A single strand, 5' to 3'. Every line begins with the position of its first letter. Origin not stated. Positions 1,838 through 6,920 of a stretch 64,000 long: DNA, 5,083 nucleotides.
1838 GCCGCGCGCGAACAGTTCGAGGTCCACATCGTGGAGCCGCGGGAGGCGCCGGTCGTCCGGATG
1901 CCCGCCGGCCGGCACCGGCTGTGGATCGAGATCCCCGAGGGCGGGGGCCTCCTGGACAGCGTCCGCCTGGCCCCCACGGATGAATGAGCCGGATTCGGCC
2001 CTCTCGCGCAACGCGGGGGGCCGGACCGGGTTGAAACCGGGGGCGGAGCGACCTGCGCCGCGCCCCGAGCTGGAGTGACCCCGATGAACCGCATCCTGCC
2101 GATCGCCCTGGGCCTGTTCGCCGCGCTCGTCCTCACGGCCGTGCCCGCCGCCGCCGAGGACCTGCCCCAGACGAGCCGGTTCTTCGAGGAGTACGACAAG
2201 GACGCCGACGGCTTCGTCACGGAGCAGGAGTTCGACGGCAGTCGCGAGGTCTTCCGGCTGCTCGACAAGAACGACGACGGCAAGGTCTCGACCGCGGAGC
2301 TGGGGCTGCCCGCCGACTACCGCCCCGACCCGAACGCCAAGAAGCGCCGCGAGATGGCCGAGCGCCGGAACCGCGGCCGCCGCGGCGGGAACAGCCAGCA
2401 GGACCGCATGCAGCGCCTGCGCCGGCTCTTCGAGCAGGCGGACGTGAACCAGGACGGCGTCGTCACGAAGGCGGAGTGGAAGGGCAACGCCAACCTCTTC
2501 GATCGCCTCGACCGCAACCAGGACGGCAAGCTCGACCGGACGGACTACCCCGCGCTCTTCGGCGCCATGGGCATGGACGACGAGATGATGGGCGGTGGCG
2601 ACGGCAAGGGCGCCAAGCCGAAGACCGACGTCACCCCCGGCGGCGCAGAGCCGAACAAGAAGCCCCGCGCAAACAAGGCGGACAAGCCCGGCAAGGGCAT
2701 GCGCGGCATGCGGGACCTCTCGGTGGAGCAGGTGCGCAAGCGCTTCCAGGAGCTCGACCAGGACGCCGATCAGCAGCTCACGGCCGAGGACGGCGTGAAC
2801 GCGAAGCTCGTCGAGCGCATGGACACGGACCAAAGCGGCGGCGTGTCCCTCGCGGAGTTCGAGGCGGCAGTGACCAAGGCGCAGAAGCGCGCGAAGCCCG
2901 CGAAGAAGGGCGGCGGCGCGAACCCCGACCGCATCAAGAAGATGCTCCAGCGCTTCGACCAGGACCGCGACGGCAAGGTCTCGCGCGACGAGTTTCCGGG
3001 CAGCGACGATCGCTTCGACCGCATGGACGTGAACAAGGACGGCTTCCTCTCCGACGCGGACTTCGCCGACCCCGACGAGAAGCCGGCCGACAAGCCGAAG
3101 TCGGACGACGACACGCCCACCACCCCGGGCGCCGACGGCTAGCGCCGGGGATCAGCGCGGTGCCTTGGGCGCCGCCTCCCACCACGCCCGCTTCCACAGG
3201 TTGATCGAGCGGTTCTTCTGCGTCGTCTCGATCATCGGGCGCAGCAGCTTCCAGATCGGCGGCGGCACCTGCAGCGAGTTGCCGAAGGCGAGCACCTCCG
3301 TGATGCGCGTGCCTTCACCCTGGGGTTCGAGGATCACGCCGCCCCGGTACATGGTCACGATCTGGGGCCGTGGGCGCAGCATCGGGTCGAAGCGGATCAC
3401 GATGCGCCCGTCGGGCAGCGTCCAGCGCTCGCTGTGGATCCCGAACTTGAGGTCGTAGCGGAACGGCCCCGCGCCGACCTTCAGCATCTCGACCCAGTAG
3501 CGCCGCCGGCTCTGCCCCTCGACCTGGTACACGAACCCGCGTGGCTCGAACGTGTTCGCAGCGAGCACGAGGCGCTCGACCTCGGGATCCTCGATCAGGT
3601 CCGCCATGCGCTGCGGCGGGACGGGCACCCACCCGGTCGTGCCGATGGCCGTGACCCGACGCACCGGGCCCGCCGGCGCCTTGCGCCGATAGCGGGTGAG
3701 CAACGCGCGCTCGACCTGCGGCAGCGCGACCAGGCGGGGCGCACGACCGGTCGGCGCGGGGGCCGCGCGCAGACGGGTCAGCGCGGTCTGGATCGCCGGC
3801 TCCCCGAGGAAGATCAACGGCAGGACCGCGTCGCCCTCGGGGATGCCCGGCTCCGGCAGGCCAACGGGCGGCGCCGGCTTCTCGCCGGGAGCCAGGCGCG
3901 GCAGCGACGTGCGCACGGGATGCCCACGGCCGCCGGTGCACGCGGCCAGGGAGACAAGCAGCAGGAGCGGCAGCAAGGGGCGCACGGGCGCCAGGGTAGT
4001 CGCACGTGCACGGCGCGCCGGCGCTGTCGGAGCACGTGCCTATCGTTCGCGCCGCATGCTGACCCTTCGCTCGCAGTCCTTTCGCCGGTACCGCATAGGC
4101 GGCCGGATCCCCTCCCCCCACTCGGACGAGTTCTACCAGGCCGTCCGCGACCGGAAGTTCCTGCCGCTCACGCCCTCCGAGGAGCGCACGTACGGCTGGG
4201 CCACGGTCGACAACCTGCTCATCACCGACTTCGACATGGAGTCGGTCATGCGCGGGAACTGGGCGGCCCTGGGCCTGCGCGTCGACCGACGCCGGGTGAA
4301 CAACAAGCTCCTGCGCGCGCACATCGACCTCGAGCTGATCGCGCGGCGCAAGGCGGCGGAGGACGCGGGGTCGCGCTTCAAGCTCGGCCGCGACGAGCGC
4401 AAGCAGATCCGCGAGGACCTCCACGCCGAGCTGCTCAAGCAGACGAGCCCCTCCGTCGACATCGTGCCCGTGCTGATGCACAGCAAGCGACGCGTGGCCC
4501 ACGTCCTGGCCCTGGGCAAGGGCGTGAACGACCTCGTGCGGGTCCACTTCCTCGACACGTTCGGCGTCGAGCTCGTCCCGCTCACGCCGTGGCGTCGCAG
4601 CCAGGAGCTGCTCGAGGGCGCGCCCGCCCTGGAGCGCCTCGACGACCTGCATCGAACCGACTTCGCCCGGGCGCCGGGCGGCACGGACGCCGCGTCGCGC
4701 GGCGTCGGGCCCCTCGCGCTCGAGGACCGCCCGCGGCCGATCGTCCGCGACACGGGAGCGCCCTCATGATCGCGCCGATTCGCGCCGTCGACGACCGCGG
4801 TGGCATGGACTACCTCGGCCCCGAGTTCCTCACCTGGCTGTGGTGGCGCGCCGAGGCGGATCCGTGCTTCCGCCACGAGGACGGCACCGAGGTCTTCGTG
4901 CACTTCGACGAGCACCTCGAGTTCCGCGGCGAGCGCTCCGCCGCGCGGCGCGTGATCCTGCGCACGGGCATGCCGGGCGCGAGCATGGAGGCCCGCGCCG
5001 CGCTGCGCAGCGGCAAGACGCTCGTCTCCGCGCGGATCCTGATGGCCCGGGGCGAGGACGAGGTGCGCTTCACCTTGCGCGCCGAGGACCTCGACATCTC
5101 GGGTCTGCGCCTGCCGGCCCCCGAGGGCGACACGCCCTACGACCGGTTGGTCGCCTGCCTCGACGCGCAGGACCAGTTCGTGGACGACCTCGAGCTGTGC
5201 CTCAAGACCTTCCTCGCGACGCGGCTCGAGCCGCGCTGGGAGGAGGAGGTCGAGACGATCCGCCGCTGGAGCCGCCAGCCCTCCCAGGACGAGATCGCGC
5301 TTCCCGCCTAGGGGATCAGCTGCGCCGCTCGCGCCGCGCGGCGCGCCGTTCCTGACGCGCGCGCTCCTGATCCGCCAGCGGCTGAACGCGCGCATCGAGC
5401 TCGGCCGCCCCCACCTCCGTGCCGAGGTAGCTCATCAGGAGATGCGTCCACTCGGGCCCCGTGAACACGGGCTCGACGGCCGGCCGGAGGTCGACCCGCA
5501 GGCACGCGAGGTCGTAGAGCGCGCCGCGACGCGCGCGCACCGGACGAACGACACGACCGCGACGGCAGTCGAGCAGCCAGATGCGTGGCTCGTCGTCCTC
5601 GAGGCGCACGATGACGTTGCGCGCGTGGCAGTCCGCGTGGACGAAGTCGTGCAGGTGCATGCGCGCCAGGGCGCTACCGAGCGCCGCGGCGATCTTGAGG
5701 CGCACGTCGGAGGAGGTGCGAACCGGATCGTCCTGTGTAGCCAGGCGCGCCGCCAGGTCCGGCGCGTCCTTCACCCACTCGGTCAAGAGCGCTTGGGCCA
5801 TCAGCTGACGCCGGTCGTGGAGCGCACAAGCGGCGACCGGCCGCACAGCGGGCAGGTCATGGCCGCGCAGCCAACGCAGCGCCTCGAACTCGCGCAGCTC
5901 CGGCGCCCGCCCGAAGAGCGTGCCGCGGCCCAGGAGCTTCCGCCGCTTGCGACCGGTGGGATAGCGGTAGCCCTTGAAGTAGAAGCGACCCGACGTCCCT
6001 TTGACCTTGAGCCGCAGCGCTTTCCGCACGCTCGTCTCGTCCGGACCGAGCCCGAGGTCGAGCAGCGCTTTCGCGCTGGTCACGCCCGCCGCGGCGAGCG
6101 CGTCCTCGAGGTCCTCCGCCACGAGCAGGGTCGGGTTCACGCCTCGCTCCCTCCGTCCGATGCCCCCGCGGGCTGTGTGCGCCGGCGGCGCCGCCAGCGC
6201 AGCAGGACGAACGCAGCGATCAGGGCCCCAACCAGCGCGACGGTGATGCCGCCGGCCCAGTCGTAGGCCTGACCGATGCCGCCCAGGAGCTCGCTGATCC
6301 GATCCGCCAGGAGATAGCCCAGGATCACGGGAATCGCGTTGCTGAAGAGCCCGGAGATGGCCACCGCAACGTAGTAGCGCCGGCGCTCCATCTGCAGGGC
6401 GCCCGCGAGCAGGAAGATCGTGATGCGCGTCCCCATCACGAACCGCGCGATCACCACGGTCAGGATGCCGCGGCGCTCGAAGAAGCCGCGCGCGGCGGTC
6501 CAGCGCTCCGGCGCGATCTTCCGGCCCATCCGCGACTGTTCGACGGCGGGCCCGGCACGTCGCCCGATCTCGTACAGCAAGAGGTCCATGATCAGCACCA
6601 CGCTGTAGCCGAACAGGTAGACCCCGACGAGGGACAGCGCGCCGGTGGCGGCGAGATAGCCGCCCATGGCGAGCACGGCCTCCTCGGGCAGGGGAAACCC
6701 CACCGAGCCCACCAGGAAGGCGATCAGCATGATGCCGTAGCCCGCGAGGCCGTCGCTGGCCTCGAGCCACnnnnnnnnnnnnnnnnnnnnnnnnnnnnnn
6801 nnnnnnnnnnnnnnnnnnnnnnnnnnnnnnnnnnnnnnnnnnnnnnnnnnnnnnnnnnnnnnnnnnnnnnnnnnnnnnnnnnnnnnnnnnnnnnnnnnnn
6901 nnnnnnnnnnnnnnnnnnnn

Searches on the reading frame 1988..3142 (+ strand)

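Call 13: search_protein_families(library=pfam, proteins=[window:2075-3142:+, window:1988-3142:+])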
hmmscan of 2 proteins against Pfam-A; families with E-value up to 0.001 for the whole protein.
window:2075-3142:+ (355 aa): 7 families
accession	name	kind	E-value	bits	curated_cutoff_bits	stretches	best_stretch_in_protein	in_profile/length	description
PF00036.39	EF-hand_1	-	4.1e-33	110.9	25.4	2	287-307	2-22/29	EF hand domain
PF13499.12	EF-hand_7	-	1.8e-29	102.3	30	2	247-307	9-62/67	EF-hand domain pair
PF13405.12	EF-hand_6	-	1.5e-28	96.2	25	0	57-76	3-22/30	EF-hand domain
PF13202.12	EF-hand_5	-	1.4e-27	94.3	25.9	2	115-136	1-22/25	EF hand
PF13833.12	EF-hand_8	-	1.9e-09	37.6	28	0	285-307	25-47/54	EF-hand domain pair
PF00404.24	Dockerin_1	-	4.8e-06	27.1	22.9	0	121-132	35-46/57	Dockerin type I domain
PF10591.15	SPARC_Ca_bdg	-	1.2e-05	26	22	0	116-135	91-110/113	Secreted protein acidic and rich in cysteine Ca binding region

window:1988-3142:+ (384 aa): 7 families
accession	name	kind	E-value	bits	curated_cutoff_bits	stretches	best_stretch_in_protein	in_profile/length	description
PF00036.39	EF-hand_1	-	8.9e-33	109.9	25.4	1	316-336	2-22/29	EF hand domain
PF13499.12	EF-hand_7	-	5e-29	100.9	30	2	276-336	9-62/67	EF-hand domain pair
PF13405.12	EF-hand_6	-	3.2e-28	95.1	25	0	86-105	3-22/30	EF-hand domain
PF13202.12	EF-hand_5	-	2.9e-27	93.3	25.9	2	144-165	1-22/25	EF hand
PF13833.12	EF-hand_8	-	3.5e-09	36.7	28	0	314-336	25-47/54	EF-hand domain pair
PF00404.24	Dockerin_1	-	9.3e-06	26.2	22.9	0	150-161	35-46/57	Dockerin type I domain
PF10591.15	SPARC_Ca_bdg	-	2.2e-05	25.1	22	0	145-164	91-110/113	Secreted protein acidic and rich in cysteine Ca binding region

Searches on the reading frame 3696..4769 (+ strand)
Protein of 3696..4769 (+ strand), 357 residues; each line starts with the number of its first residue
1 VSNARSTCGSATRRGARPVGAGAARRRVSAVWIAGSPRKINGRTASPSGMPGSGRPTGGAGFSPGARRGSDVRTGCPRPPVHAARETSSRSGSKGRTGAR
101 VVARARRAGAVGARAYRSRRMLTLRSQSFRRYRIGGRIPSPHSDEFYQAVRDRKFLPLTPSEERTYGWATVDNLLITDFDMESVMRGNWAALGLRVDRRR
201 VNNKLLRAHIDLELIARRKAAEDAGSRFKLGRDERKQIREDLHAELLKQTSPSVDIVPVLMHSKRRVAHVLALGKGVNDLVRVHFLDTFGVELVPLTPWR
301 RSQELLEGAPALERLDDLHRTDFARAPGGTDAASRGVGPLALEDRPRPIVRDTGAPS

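Call 46: search_protein_families(library=pfam, proteins=[window:3696-4769:+])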
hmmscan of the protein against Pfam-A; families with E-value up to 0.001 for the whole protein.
window:3696-4769:+ (357 aa): 1 family
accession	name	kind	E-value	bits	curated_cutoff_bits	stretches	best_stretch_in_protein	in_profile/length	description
PF04381.17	RdgC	-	0.00039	20.2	25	1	132-266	9-133/298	Putative exonuclease, RdgC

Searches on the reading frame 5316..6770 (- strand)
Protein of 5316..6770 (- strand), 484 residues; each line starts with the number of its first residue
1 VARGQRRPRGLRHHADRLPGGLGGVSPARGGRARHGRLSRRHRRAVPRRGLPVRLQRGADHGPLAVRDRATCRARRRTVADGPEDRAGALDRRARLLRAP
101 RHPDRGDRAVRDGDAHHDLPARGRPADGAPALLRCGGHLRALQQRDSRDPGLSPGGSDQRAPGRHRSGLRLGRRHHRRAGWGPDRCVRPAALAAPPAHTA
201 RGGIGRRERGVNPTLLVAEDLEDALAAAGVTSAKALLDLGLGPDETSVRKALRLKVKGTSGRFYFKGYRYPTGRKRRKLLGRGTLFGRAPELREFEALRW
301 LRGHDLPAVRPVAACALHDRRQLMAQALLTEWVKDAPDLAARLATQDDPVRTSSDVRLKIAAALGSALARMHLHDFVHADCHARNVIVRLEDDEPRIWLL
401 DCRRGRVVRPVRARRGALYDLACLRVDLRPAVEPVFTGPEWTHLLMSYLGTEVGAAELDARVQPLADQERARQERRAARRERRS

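Call 46: search_protein_families(library=pfam, proteins=[window:5316-6770:-])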
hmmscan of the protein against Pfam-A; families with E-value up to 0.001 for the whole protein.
window:5316-6770:- (484 aa): 1 family
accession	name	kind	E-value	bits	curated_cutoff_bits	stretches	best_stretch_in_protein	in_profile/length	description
PF06293.20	Kdo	-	1.1e-19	71.1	21.3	1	284-448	52-207/207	Lipopolysaccharide kinase (Kdo/WaaP) family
